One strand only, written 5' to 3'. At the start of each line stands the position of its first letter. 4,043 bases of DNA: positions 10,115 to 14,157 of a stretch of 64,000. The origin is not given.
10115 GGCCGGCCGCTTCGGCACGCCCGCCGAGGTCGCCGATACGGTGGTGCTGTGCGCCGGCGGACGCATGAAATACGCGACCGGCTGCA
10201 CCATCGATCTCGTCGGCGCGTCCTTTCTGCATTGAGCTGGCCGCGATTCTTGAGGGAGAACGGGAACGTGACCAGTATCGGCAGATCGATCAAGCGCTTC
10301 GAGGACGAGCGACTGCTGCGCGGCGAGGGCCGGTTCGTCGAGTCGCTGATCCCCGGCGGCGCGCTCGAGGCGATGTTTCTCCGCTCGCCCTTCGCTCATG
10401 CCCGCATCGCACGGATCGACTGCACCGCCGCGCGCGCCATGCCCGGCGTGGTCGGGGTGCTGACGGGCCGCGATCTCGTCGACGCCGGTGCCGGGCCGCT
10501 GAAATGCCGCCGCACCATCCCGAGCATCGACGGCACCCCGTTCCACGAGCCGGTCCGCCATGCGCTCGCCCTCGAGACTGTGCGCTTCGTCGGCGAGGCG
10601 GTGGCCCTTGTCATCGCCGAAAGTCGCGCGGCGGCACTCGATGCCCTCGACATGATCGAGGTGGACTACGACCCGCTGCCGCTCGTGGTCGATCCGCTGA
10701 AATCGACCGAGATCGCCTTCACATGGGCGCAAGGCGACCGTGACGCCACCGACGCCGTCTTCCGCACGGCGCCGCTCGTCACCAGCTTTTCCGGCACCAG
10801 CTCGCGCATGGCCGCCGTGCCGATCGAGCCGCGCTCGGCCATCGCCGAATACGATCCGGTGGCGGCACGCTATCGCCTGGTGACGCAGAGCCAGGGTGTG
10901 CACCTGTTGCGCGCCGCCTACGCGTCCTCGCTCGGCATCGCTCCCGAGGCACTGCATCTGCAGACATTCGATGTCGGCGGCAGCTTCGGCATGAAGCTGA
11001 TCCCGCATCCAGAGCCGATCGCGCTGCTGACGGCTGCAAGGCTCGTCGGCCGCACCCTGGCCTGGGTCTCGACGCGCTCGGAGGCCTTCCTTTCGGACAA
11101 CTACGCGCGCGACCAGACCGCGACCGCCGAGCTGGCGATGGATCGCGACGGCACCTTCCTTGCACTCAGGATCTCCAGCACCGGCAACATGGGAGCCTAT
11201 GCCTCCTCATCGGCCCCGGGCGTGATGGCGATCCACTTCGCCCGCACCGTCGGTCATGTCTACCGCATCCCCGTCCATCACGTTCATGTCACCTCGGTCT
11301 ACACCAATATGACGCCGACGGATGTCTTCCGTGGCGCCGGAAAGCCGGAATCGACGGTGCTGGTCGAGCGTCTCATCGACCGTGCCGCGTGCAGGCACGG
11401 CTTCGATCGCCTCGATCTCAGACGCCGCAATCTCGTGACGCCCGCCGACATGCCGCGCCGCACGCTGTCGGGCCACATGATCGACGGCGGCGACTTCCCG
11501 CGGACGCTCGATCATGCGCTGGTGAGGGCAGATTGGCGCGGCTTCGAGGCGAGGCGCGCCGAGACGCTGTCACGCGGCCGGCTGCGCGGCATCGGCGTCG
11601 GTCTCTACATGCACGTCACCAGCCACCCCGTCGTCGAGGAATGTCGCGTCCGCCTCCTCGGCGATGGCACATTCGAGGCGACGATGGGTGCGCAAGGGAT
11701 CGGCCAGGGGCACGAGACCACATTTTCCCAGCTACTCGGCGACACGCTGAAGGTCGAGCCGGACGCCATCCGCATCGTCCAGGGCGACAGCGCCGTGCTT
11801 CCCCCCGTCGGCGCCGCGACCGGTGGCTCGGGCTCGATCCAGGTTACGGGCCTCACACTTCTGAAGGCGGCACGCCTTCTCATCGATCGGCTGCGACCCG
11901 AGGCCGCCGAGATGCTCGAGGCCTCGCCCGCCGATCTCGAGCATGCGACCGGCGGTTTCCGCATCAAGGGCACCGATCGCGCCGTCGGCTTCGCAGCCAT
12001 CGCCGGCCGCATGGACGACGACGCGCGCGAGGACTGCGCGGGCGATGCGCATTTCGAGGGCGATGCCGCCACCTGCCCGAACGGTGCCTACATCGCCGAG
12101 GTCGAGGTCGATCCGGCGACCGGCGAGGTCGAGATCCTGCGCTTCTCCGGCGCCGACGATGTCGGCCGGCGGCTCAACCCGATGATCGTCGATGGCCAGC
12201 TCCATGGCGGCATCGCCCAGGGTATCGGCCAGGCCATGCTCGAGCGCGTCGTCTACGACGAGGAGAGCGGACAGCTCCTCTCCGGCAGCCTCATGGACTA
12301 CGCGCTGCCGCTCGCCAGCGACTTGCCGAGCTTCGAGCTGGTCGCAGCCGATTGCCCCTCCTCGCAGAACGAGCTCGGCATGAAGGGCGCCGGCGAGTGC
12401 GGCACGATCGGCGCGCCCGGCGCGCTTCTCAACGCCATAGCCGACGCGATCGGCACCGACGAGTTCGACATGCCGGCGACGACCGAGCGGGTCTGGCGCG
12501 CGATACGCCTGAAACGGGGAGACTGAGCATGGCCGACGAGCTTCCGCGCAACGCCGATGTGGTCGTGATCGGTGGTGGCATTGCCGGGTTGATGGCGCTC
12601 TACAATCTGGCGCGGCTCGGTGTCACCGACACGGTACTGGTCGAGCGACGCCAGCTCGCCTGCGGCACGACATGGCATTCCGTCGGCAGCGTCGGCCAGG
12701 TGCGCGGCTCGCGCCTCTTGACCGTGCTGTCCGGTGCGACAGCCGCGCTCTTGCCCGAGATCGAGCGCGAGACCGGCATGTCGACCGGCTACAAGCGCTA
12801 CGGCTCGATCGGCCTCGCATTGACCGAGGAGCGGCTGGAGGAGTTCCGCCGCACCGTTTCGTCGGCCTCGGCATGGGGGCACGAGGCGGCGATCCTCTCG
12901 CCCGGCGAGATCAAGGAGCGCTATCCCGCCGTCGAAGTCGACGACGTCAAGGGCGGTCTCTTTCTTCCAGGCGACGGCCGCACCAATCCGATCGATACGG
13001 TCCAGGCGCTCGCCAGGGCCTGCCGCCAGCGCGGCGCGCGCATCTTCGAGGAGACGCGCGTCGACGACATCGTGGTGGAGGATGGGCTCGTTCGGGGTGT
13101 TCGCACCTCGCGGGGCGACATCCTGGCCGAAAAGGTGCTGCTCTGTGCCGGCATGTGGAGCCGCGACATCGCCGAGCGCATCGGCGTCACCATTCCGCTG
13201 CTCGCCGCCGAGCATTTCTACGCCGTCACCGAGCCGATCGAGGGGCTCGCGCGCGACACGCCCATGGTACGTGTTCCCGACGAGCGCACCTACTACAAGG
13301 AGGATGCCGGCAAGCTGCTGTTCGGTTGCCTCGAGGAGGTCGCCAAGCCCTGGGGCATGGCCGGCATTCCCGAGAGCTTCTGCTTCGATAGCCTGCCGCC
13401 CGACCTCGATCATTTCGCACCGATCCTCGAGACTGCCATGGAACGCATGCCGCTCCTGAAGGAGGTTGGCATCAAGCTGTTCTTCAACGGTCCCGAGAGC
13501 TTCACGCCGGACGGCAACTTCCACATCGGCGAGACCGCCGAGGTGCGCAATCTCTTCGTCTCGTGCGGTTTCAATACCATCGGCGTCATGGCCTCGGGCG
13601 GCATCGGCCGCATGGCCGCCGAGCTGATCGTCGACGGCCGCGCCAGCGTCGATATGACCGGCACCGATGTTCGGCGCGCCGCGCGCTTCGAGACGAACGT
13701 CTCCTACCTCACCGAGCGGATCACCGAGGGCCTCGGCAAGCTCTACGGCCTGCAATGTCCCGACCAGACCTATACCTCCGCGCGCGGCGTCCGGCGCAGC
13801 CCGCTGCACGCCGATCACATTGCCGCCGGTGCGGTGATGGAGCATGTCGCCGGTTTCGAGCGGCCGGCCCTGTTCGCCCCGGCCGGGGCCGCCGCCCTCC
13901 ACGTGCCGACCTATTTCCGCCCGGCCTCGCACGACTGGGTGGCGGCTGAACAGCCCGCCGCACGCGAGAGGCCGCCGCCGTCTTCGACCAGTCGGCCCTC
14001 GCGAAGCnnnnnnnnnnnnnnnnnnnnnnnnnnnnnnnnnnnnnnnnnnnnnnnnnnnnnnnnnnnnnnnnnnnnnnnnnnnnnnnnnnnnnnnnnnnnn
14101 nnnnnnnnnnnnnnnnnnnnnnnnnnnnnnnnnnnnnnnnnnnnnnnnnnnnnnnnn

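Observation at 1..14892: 15-kb translationally coupled operon assembling an unusual catabolic enzyme set (split B12 acyl-CoA mutase, CoA ligase, thiolase, ATP-dependent hydantoinase/lactamase pair, fold-IV aminotransferase, SDR, orphan Mo-hydroxylase, DMGDH-like demethylase)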

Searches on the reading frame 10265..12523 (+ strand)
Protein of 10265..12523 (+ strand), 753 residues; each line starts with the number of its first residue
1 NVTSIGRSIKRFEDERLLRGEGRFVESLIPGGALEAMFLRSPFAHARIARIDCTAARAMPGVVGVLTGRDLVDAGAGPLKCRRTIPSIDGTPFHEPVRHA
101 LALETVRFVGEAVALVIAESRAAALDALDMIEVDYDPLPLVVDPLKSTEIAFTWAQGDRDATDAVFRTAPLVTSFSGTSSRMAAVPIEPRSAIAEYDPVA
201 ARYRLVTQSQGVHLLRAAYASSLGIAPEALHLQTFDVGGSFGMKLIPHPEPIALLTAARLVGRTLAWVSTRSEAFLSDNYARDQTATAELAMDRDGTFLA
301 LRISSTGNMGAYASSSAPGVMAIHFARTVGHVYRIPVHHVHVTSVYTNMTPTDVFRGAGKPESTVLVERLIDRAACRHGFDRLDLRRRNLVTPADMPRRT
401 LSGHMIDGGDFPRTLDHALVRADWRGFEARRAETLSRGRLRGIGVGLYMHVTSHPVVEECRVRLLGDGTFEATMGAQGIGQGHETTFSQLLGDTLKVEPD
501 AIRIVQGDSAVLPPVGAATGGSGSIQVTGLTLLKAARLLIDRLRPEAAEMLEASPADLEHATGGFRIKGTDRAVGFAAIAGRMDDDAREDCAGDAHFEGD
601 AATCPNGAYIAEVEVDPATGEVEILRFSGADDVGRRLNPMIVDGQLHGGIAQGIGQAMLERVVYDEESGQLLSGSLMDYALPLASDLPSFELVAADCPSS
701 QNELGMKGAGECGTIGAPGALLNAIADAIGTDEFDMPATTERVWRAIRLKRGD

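Call 6: search_protein_families(library=pfam, proteins=[window:10265-12523:+])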
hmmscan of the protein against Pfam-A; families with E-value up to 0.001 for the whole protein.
window:10265-12523:+ (753 aa): 3 families
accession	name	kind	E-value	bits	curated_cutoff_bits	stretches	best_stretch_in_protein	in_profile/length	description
PF20256.3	MoCoBD_2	-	8.4e-72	242.5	27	1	420-688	4-283/283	Molybdopterin cofactor-binding domain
PF02738.23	MoCoBD_1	-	2.6e-57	194.2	27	1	148-390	7-244/244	Molybdopterin cofactor-binding domain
PF01315.27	Ald_Xan_dh_C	-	2.2e-20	73.5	31.3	1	20-139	2-110/110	Aldehyde oxidase and xanthine dehydrogenase, a/b hammerhead domain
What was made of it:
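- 10265..12526 (+): Molybdopterin-binding large subunit of the xanthine-oxidase/CoxL family, without FeS or FAD partners (753 aa, GTG start inferred). Pfam Ald_Xan_dh_C, MoCoBD_1 and MoCoBD_2 (call 6).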

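Call 7: search_protein_families(library=ncbifam, proteins=[window:10265-12523:+], max_evalue=1e-10)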
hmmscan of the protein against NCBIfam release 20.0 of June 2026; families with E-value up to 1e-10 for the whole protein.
window:10265-12523:+ (753 aa): 13 families
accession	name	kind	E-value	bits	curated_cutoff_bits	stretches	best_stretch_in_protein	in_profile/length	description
NF041018.1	glyceraldDH_alpha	equivalog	3.9e-145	485.1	790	1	4-743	2-740/741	glyceraldehyde dehydrogenase subunit alpha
NF040766.1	CODH_aero_grp5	exception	2.2e-140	469.3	950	2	4-574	4-585/785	aerobic carbon-monoxide dehydrogenase large subunit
TIGR02416.1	CO_dehy_Mo_lg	equivalog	6e-136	454.6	991.15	2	151-746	153-770/770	aerobic carbon-monoxide dehydrogenase large subunit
NF043082.1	XdhA_XDHase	equivalog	7.8e-93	311.9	780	1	5-747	1-752/758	xanthine dehydrogenase subunit XdhA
NF007426.0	PRK09970.1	equivalog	3e-90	303.4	916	1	3-748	4-756/761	xanthine dehydrogenase molybdenum-binding subunit XdhA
TIGR03194.1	4hydrxCoA_A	equivalog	1.1e-89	301.8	994.55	1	20-746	12-745/746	4-hydroxybenzoyl-CoA reductase subunit alpha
NF045668.1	pterin_aldehy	equivalog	4e-71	240.3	1100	1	27-747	200-904/905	molybdopterin-dependent aldehyde oxidoreductase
TIGR03196.1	pucD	equivalog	8.7e-69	232.7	783.65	1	5-741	3-752/763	xanthine dehydrogenase subunit D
TIGR03313.1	Se_sel_red_Mo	hypoth_equivalog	2.4e-59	200.9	1101.9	2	169-746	371-948/951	molybdopterin-dependent oxidoreductase Mo/Fe-S-binding subunit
TIGR03311.1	Se_dep_XDH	equivalog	2.3e-50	171.5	830.45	1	4-552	161-687/848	selenium-dependent xanthine dehydrogenase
NF041671.1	peri_hyde_PaoC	equivalog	1.6e-49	168.9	1180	1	34-744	49-728/735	aldehyde oxidoreductase molybdenum-binding subunit PaoC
TIGR02965.1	xanthine_xdhB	equivalog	2.6e-49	168.1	849.5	1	20-748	16-755/758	xanthine dehydrogenase molybdopterin binding subunit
TIGR02969.1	mam_aldehyde_ox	subfamily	7e-27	93.3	1912.3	1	36-729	608-1279/1330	aldehyde oxidase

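Call 73: find_homologous_proteins(query=window:10265-12523:+, max_evalue=1e-60)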
Query window:10265-12523:+ (753 aa): 7325 proteins with E <= 1e-60 among 8000 candidates; the best 120 are listed.
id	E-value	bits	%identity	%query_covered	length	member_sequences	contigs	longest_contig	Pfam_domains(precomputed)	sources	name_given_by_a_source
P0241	0.0e+0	1669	100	100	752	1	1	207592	PF02738.24,PF20256.4,PF01315.28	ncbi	ncbi:MAG: xanthine dehydrogenase family protein molybdopterin-binding subunit [Hyphomicrobiaceae bac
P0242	0.0e+0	1093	67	99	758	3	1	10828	PF02738.24,PF20256.4,PF01315.28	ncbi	-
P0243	0.0e+0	1057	65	99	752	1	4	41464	PF02738.24,PF20256.4,PF01315.28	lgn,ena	-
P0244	0.0e+0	1055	64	99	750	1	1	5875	PF02738.24,PF20256.4,PF01315.28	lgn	-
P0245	0.0e+0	1049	64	99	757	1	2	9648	PF02738.24,PF20256.4,PF01315.28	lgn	-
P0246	0.0e+0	1046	64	99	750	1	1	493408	PF02738.24,PF20256.4,PF01315.28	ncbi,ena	ncbi:MAG: xanthine dehydrogenase family protein molybdopterin-binding subunit [Hyphomicrobiaceae bac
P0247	0.0e+0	1040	64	99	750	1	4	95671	PF02738.24,PF20256.4,PF01315.28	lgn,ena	-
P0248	0.0e+0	1011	62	99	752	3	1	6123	PF02738.24,PF20256.4,PF01315.28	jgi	jgi:carbon-monoxide dehydrogenase large subunit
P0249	3.9e-286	969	61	99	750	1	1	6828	PF02738.24,PF20256.4,PF01315.28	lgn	-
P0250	1.8e-250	851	54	98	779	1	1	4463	PF02738.24,PF20256.4,PF01315.28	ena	-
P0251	3.5e-247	840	54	98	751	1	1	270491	PF02738.24,PF20256.4,PF01315.28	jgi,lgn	-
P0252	8.4e-247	839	55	98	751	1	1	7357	PF02738.24,PF20256.4,PF01315.28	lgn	-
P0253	3.1e-242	824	53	99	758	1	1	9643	PF02738.24,PF20256.4,PF01315.28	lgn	-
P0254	3.0e-241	821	53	99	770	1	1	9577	PF02738.24,PF20256.4,PF01315.28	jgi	jgi:carbon-monoxide dehydrogenase large subunit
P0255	3.8e-239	814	53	99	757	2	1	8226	PF02738.24,PF20256.4,PF01315.28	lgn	-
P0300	3.0e-228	778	52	98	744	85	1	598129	PF02738.24,PF20256.4,PF01315.28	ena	-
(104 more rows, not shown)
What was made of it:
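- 10265..12526 (+): Homologues share contigs with the cluster in at least 14 cases (call 73).
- The Mo subunit shares contigs with the cluster in at least 14 cases (call 73).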

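Call 74: find_encoding_contigs(protein=P0300, flank=10000, max_places=1)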
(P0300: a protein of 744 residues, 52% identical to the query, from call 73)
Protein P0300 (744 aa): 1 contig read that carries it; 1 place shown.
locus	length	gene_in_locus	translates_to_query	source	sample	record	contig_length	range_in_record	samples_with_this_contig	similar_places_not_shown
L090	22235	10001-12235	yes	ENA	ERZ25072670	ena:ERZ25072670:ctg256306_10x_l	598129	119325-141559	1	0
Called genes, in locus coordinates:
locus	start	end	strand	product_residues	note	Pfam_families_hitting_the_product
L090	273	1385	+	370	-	PF03576:Peptidase_S58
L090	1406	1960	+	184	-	PF06684:AA_synth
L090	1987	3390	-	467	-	PF01425:Amidase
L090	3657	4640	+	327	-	PF00389:2-Hacid_dh, PF02826:2-Hacid_dh_C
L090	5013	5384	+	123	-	-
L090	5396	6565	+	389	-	PF02463:SMC_N, PF13476:AAA_23 (weak), PF13304:AAA_21, PF13175:AAA_15 (weak)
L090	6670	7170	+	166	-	PF14103:DUF4276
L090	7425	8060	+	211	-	PF06240:COXG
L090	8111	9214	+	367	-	PF02423:OCD_Mu_crystall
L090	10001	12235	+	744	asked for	PF01315:Ald_Xan_dh_C, PF02738:MoCoBD_1, PF20256:MoCoBD_2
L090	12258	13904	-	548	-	PF00501:AMP-binding, PF13193:AMP-binding_C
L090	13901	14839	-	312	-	PF00296:Bac_luciferase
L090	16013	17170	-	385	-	PF02746:MR_MLE_N, PF13378:MR_MLE_C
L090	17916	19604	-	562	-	PF02538:Hydantoinase_B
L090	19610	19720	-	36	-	-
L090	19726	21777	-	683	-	PF05378:Hydant_A_N, PF01968:Hydantoinase_A, PF19278:Hydant_A_C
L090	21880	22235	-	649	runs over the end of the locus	PF01970:TctA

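Call 76: search_solved_structures(query=window:10265-12523:+, max_evalue=1e-40)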
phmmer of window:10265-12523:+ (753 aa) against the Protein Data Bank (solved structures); distinct sequences matched with E-value up to 1e-40: 10.
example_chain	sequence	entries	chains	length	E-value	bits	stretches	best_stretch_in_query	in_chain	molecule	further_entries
8uem_A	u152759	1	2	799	5.9e-131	441.2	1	6-748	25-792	Carbon monoxide dehydrogenase (Large chain), CoxL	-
1ffu_B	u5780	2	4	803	2.9e-110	372.8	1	151-748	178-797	CUTL, MOLYBDOPROTEIN OF CARBON MONOXIDE DEHYDROGENASE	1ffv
7dqx_A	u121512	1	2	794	1.9e-107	363.5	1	5-744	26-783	6-hydroxypseudooxynicotine dehydrogenase complex subunit gamma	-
1t3q_B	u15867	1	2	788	7.9e-105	354.8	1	4-748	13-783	quinoline 2-oxidoreductase large subunit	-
1n5w_B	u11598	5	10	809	1e-101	344.5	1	151-745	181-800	Carbon monoxide dehydrogenase large chain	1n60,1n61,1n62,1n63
1zxi_B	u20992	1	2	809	1.4e-101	344.1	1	151-745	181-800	Carbon monoxide dehydrogenase large chain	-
4zoh_A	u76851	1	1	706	6.9e-88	298.8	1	101-739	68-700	Putative oxidoreductase molybdopterin-binding subunit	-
1rm6_A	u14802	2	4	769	1.7e-61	211.6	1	18-748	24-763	4-hydroxybenzoyl-CoA reductase alpha subunit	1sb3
1sij_A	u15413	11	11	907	5e-47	163.8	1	29-748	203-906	Aldehyde oxidoreductase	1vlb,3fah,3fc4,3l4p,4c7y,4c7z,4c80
1dgj_A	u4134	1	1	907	2.1e-42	148.5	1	29-747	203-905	ALDEHYDE OXIDOREDUCTASE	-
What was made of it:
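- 10265..12526 (+): PDB matches: CoxL 8uem 441 bits, 6-hydroxypseudooxynicotine DH 363 bits, quinoline 2-oxidoreductase 355 bits (call 76).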

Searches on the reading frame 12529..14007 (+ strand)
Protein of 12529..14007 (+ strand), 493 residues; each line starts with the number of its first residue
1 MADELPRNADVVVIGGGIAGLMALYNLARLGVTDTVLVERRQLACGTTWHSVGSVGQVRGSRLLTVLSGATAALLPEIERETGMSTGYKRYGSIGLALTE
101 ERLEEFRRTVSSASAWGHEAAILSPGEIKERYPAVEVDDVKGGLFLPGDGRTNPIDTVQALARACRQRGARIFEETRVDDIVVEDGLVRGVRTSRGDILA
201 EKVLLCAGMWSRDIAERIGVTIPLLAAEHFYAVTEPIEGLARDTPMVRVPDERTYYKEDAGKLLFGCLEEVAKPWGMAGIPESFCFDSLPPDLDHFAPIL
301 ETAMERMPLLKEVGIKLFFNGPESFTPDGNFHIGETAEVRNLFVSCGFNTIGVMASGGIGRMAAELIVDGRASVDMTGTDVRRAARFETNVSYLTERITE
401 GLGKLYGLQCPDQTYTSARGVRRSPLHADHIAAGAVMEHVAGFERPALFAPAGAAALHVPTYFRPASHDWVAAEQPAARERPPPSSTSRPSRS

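Call 6: search_protein_families(library=pfam, proteins=[window:12529-14007:+])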
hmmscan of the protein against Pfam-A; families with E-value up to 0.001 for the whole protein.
window:12529-14007:+ (493 aa): 10 families
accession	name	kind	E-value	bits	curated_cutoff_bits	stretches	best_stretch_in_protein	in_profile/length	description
PF01266.30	DAO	-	1.6e-68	232.3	27.9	1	10-366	1-353/353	FAD dependent oxidoreductase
PF16350.10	FAO_M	-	1.1e-12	48.4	27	1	369-424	1-56/56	FAD dependent oxidoreductase central domain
PF00890.30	FAD_binding_2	-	1.7e-09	37.8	20.4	1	10-216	1-210/414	FAD binding domain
PF01946.23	Thi4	-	7.3e-06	25.8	26.2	0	8-50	17-59/235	Thi4 family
PF03486.20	HI0933_like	-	1.3e-05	25.2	50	0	10-37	2-29/244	HI0933-like protein Rossmann domain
PF07992.20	Pyr_redox_2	-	3.8e-05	23.7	26.1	0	10-45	2-37/291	Pyridine nucleotide-disulphide oxidoreductase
PF01134.28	GIDA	-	4.7e-05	23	22.1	0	10-45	1-35/391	Glucose inhibited division protein A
PF00070.33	Pyr_redox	-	0.00011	23.1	22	0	11-42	2-33/82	Pyridine nucleotide-disulphide oxidoreductase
PF12831.13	FAD_oxidored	-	0.00044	20.1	27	1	10-85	1-75/416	FAD dependent oxidoreductase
PF13738.12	Pyr_redox_3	-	0.00093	19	30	0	12-43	1-32/305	Pyridine nucleotide-disulphide oxidoreductase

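Call 7: search_protein_families(library=ncbifam, proteins=[window:12529-14007:+], max_evalue=1e-10)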
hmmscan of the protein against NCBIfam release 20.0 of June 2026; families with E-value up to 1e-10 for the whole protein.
window:12529-14007:+ (493 aa): 10 families
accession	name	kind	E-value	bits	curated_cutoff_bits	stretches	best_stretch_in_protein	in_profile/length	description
TIGR02352.1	thiamin_ThiO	equivalog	6.1e-30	104.5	250.8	1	11-217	1-213/351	glycine oxidase ThiO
NF001933.0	PRK00711.1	subfamily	3e-28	99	383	1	67-386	111-418/429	D-amino acid dehydrogenase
TIGR01373.1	soxB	subfamily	3e-26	92.2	529.45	1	8-371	30-386/407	sarcosine oxidase subunit beta family protein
NF008425.0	PRK11259.1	equivalog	9.4e-26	90.6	257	1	8-221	4-215/377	N-methyl-L-tryptophan oxidase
TIGR01377.1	soxA_mon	subfamily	1.2e-22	80.3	479.65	1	10-385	2-376/381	amino oxidase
TIGR03364.1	HpnW_proposed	hypoth_equivalog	1.2e-19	70.7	285.1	1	10-209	2-195/365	TIGR03364 family FAD-dependent oxidoreductase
NF050086.1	pipecolate_AmaA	exception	2.2e-19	69.4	600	1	7-242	24-266/425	L-pipecolate oxidase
TIGR03377.1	glycerol3P_GlpA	equivalog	2.7e-13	49.3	552.8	1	10-227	1-220/530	anaerobic glycerol-3-phosphate dehydrogenase subunit GlpA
NF009074.0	PRK12409.1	equivalog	3.7e-12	46.1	494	0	84-235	127-281/410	D-amino acid dehydrogenase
NF008313.0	PRK11101.1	equivalog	4.5e-11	42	425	1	6-227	6-229/548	anaerobic glycerol-3-phosphate dehydrogenase subunit A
